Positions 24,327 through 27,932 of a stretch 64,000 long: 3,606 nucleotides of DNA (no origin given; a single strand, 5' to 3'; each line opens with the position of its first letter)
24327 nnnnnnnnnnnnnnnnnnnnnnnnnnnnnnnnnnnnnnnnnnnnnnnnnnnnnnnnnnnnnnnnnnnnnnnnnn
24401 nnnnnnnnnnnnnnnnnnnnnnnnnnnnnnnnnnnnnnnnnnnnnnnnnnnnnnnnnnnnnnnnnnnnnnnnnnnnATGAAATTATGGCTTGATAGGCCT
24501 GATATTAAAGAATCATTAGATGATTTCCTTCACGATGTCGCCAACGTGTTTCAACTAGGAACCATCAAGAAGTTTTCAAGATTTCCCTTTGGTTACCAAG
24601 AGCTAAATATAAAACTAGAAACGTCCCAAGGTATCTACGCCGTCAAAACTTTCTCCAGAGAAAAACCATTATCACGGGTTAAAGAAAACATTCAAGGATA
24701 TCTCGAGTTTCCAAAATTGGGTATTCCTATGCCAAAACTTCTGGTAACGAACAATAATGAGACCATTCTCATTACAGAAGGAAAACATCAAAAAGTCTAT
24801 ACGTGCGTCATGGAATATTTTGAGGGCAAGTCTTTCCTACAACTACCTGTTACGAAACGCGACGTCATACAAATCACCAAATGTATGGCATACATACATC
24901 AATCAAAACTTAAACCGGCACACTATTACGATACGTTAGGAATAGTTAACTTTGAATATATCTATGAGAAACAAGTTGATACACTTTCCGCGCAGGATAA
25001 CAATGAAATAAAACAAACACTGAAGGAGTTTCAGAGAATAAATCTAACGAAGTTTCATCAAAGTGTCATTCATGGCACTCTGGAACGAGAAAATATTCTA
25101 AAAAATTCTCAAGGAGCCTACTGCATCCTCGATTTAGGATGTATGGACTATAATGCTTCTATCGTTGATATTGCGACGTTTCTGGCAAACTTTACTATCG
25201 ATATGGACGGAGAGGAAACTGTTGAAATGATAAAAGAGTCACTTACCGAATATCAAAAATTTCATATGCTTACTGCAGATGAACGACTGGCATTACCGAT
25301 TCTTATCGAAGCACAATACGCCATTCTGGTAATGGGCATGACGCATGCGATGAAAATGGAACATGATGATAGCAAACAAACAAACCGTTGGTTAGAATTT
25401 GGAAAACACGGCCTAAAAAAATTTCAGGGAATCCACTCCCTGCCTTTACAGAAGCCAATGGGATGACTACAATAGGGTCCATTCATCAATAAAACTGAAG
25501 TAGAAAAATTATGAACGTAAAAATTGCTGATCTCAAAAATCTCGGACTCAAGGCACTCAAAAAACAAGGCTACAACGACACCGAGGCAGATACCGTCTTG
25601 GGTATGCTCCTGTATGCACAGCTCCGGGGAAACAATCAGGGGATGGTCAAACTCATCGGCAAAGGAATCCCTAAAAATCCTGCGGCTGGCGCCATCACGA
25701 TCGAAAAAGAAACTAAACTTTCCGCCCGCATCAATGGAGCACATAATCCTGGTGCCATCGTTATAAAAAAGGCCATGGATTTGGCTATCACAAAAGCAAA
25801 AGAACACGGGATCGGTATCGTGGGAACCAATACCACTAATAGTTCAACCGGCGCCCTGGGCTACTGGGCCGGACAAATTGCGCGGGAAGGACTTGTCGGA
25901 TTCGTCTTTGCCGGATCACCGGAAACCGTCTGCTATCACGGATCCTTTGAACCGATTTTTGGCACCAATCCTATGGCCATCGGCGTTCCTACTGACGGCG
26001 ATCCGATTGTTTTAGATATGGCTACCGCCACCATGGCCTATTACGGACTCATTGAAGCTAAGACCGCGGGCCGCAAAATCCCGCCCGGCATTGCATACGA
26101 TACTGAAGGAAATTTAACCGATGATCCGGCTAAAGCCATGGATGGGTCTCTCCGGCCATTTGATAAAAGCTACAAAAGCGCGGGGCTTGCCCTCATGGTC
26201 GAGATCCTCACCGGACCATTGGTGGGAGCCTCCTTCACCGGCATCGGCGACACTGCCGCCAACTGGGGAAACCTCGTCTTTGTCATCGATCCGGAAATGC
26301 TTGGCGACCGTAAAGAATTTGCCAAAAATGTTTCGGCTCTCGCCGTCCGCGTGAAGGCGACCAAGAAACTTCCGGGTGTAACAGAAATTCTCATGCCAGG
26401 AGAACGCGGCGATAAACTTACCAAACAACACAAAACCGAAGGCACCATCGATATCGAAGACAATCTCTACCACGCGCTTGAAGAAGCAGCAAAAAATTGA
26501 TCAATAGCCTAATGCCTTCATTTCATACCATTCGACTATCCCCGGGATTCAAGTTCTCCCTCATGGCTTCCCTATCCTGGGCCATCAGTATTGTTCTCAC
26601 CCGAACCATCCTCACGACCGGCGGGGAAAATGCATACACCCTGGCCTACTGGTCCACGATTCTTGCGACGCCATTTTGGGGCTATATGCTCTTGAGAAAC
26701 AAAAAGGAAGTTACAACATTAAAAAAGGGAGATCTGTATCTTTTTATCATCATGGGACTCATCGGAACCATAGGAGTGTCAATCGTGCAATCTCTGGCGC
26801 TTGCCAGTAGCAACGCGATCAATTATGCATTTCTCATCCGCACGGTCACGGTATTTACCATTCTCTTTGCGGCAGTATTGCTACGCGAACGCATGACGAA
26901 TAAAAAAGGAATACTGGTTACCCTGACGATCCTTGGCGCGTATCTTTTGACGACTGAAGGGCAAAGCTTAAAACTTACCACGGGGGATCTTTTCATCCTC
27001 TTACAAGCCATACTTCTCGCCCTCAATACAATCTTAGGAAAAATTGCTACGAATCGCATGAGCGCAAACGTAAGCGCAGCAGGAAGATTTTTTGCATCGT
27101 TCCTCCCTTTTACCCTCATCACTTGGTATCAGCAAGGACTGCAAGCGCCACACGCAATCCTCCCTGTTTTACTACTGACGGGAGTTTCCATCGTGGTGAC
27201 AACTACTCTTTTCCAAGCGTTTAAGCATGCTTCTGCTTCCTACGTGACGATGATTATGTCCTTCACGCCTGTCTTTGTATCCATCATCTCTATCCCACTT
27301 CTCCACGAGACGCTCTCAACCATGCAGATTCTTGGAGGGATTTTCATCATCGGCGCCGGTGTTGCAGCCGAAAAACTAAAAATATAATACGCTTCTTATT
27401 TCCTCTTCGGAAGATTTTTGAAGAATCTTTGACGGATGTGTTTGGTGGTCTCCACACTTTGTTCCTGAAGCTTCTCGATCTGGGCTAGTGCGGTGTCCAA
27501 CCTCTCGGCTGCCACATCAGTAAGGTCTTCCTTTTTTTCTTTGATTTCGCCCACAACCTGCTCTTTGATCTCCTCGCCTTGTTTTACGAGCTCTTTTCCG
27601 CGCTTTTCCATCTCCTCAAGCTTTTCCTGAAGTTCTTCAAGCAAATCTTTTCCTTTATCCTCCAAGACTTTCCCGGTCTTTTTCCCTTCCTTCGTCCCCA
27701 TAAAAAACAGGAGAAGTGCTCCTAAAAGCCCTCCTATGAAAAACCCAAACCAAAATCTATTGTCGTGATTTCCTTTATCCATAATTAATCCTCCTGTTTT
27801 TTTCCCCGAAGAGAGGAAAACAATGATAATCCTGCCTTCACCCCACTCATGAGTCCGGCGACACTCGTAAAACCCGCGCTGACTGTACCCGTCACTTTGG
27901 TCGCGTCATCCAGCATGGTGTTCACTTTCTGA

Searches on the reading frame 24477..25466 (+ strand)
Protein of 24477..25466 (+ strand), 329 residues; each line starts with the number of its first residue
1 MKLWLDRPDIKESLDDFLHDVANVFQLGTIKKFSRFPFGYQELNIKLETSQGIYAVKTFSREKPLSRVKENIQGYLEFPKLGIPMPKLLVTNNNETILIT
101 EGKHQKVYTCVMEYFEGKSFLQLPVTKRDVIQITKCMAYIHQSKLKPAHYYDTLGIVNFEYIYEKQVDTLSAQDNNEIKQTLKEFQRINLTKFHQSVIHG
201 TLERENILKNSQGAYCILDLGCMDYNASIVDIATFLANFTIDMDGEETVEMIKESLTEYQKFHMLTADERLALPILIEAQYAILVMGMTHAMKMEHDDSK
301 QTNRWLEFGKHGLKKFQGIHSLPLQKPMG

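Call 5: search_protein_families(library=pfam, proteins=[window:24477-25466:+], max_evalue=1)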
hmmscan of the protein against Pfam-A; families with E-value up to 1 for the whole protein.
window:24477-25466:+ (329 aa): 2 families
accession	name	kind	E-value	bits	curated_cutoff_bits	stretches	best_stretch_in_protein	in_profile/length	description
PF01636.29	APH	-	2.6e-08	34.4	23.2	1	34-252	3-226/239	Phosphotransferase enzyme family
PF01633.27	Choline_kinase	-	0.00058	19.7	29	1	113-248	71-216/300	Choline/ethanolamine kinase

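Call 8: search_protein_families(library=ncbifam, proteins=[window:24477-25466:+], max_evalue=1)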
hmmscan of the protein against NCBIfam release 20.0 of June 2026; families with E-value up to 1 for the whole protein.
window:24477-25466:+ (329 aa): 10 families
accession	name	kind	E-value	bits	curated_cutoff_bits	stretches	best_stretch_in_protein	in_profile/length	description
NF003558.0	PRK05231.1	equivalog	6.4e-14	51.6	271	1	18-279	12-272/322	homoserine kinase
TIGR00938.1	thrB_alt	equivalog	7e-13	48.6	255.9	1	23-279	17-271/307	homoserine kinase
TIGR02904.1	spore_ysxE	equivalog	0.00028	20.3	263.55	1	190-275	191-274/309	spore coat protein YsxE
NF004800.0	PRK06149.1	equivalog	0.00072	17.7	973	1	184-303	198-319/972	aminotransferase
NF006807.0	PRK09325.1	subfamily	0.00096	18.3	269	1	23-92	103-174/283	coenzyme F420-reducing hydrogenase subunit beta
TIGR03724.2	arch_bud32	equivalog_domain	0.0015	18.1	125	1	156-261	69-171/193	KEOPS complex kinase/ATPase Bud32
TIGR03289.1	frhB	equivalog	0.0019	17.4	331.5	1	21-94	98-172/275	coenzyme F420 hydrogenase subunit beta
NF011460.0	PRK14879.1-1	equivalog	0.0099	15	199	1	158-237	89-171/232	Kae1-associated kinase Bud32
NF011463.0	PRK14879.1-4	equivalog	0.011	15.1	188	1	151-234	89-171/237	Kae1-associated kinase Bud32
NF033068.1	APH_3p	equivalog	0.08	12.4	205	1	165-252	147-231/255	APH(3') family aminoglycoside O-phosphotransferase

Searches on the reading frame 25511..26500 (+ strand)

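Call 48: search_protein_families(library=pfam, proteins=[window:25511-26500:+], max_evalue=0.1)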
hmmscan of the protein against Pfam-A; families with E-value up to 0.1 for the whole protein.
window:25511-26500:+ (329 aa): 1 family
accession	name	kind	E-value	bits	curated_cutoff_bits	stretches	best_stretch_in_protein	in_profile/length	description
PF02615.19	Ldh_2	-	3.5e-80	270.1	38.8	1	3-323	1-332/333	Malate/L-lactate dehydrogenase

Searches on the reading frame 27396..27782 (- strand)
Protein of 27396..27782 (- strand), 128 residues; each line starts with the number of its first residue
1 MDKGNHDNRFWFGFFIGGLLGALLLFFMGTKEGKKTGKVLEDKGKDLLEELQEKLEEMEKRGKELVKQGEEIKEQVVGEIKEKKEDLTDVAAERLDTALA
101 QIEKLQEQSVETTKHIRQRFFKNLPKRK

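Call 48: search_protein_families(library=pfam, proteins=[window:27396-27782:-], max_evalue=0.1)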
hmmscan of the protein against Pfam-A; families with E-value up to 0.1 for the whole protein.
window:27396-27782:- (128 aa): 8 families
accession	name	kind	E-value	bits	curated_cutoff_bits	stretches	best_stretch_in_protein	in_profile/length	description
PF12732.12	YtxH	-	7.2e-09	36.4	37.5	1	11-80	1-70/71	YtxH-like protein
PF04108.17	ATG17_like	-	0.00074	19.5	43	1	45-113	214-288/355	Autophagy protein ATG17-like domain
PF01442.23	Apolipoprotein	-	0.0023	18.1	90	1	38-122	29-110/190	Apolipoprotein A1/A4/E domain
PF24564.1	DUF7605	-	0.032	14.6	27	1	40-123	58-140/183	Domain of unknown function (DUF7605)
PF03938.19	OmpH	-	0.047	14.3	32.4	1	30-117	14-97/141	Outer membrane protein (OmpH-like)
PF17749.6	MIP-T3_C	-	0.056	13.9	25.8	0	82-123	102-143/154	Microtubule-binding protein MIP-T3 C-terminal region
PF20480.3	DUF6720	-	0.084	12.7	27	0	12-71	32-91/307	Family of unknown function (DUF6720)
PF06667.17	PspB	-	0.085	13.4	25.6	0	34-61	29-56/73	Phage shock protein B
